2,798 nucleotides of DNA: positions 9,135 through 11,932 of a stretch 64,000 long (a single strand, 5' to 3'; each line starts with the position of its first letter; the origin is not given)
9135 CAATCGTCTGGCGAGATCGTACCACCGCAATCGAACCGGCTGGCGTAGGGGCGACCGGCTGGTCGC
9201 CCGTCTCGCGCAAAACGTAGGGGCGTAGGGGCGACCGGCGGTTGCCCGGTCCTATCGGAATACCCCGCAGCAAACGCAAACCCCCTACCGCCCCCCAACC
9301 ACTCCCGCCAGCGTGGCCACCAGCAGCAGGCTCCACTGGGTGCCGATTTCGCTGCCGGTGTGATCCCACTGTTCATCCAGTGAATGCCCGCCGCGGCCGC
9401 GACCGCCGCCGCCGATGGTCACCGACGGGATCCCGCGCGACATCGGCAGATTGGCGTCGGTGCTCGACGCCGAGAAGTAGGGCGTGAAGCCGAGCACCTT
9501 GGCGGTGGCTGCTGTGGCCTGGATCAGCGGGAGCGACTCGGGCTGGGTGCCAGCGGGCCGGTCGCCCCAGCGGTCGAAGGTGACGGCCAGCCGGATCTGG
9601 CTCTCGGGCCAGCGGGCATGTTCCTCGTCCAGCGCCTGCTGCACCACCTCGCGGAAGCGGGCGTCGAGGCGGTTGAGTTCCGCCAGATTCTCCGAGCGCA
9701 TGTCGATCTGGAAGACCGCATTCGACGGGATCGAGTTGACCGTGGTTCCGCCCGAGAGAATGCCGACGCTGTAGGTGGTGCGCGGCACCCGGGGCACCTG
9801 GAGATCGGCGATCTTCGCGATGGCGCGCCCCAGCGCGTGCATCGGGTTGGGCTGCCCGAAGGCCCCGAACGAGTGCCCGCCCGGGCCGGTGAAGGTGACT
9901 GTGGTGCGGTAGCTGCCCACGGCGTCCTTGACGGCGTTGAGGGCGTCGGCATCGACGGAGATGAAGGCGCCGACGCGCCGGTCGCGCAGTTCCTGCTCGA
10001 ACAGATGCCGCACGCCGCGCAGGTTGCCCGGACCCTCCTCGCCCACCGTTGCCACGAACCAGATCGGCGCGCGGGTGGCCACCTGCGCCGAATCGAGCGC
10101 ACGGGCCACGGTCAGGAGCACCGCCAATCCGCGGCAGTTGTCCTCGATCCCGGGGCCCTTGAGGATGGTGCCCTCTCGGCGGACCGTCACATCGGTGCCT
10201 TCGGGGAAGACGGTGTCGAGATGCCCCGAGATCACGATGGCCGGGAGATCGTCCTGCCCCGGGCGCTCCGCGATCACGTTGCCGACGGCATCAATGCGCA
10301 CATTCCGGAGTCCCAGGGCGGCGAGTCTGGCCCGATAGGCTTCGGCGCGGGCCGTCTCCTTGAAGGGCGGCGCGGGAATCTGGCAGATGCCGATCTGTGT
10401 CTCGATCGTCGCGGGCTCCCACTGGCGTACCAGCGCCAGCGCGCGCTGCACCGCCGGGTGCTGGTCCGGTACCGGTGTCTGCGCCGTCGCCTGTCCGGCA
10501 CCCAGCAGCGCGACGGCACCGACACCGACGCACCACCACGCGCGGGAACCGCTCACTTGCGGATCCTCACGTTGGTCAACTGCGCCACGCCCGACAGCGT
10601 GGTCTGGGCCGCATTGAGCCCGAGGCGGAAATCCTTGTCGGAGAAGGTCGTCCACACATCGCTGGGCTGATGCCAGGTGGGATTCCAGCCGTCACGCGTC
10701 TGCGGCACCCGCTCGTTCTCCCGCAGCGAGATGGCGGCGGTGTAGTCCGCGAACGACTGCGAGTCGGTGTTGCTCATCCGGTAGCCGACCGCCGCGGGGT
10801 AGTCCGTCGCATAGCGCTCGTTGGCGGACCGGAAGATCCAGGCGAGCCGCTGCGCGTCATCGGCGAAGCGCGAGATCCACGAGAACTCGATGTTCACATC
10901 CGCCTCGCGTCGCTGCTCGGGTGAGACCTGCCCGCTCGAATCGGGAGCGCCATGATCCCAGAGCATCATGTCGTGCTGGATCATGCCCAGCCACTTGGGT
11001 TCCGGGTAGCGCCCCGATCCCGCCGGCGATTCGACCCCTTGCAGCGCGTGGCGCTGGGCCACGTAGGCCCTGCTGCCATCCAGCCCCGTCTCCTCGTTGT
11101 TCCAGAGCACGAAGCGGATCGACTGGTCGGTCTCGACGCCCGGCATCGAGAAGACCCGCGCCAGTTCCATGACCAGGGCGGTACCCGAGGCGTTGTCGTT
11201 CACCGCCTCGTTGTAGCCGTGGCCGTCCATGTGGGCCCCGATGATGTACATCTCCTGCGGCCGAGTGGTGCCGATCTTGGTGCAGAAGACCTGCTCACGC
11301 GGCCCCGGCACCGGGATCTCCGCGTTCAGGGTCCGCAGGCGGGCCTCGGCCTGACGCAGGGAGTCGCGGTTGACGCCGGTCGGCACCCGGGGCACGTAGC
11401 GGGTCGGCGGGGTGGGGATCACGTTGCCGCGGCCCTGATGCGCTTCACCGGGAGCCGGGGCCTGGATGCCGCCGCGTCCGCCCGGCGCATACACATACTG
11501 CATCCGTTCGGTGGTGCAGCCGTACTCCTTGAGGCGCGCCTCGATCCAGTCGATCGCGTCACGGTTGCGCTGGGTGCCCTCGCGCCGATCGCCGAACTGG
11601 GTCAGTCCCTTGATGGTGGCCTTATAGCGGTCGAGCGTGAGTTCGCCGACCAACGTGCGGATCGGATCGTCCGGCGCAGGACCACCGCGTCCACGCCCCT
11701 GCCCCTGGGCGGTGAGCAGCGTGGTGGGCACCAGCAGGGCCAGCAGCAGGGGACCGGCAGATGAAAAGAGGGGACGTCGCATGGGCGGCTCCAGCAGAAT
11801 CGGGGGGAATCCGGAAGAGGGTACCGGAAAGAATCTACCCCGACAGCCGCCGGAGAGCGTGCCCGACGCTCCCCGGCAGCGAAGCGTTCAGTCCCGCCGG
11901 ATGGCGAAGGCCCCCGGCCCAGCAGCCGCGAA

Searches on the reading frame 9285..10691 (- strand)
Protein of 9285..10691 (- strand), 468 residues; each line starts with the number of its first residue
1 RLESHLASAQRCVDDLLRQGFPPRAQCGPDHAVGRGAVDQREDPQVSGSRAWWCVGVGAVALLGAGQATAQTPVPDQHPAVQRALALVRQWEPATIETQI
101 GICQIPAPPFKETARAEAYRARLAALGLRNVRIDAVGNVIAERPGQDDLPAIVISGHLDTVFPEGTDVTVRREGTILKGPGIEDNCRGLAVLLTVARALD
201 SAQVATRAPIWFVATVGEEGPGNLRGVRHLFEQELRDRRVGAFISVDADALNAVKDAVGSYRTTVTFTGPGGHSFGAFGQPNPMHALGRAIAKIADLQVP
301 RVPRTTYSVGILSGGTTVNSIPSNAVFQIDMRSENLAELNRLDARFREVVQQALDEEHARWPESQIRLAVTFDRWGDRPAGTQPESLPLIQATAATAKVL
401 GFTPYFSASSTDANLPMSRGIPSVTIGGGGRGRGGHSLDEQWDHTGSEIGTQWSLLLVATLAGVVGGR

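Call 78: search_protein_families(library=pfam, proteins=[window:9285-10691:-], max_evalue=0.00001)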
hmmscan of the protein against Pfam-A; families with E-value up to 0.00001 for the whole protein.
window:9285-10691:- (468 aa): 3 families
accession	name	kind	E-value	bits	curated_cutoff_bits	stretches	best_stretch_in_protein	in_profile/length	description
PF01546.33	Peptidase_M20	-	4e-16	60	24.6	1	154-451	2-197/206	Peptidase family M20/M25/M40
PF07687.19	M20_dimer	-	3.5e-13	49.9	21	1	261-356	7-105/107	Peptidase dimerisation domain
PF04389.22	Peptidase_M28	-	1.3e-12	48.3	21.3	1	138-248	1-94/193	Peptidase family M28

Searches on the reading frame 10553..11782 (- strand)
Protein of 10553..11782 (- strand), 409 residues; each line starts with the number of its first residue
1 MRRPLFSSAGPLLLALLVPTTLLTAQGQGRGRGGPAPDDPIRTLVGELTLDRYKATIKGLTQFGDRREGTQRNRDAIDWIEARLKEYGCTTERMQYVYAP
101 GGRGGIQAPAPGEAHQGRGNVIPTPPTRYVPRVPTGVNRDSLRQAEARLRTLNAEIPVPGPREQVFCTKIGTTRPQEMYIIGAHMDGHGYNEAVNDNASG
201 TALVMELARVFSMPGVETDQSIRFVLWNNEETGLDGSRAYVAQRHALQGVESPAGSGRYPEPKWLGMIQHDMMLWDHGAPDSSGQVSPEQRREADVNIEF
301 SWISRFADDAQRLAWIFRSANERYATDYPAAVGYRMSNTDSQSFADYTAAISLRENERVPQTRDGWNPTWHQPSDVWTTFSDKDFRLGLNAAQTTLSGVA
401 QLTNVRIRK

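Call 78: search_protein_families(library=pfam, proteins=[window:10553-11782:-], max_evalue=0.00001)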
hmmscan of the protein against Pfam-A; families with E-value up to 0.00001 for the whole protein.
window:10553-11782:- (409 aa): 1 family
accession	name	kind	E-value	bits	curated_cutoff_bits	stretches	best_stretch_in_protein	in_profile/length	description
PF04389.22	Peptidase_M28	-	4.7e-23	82.3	21.3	1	172-382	9-179/193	Peptidase family M28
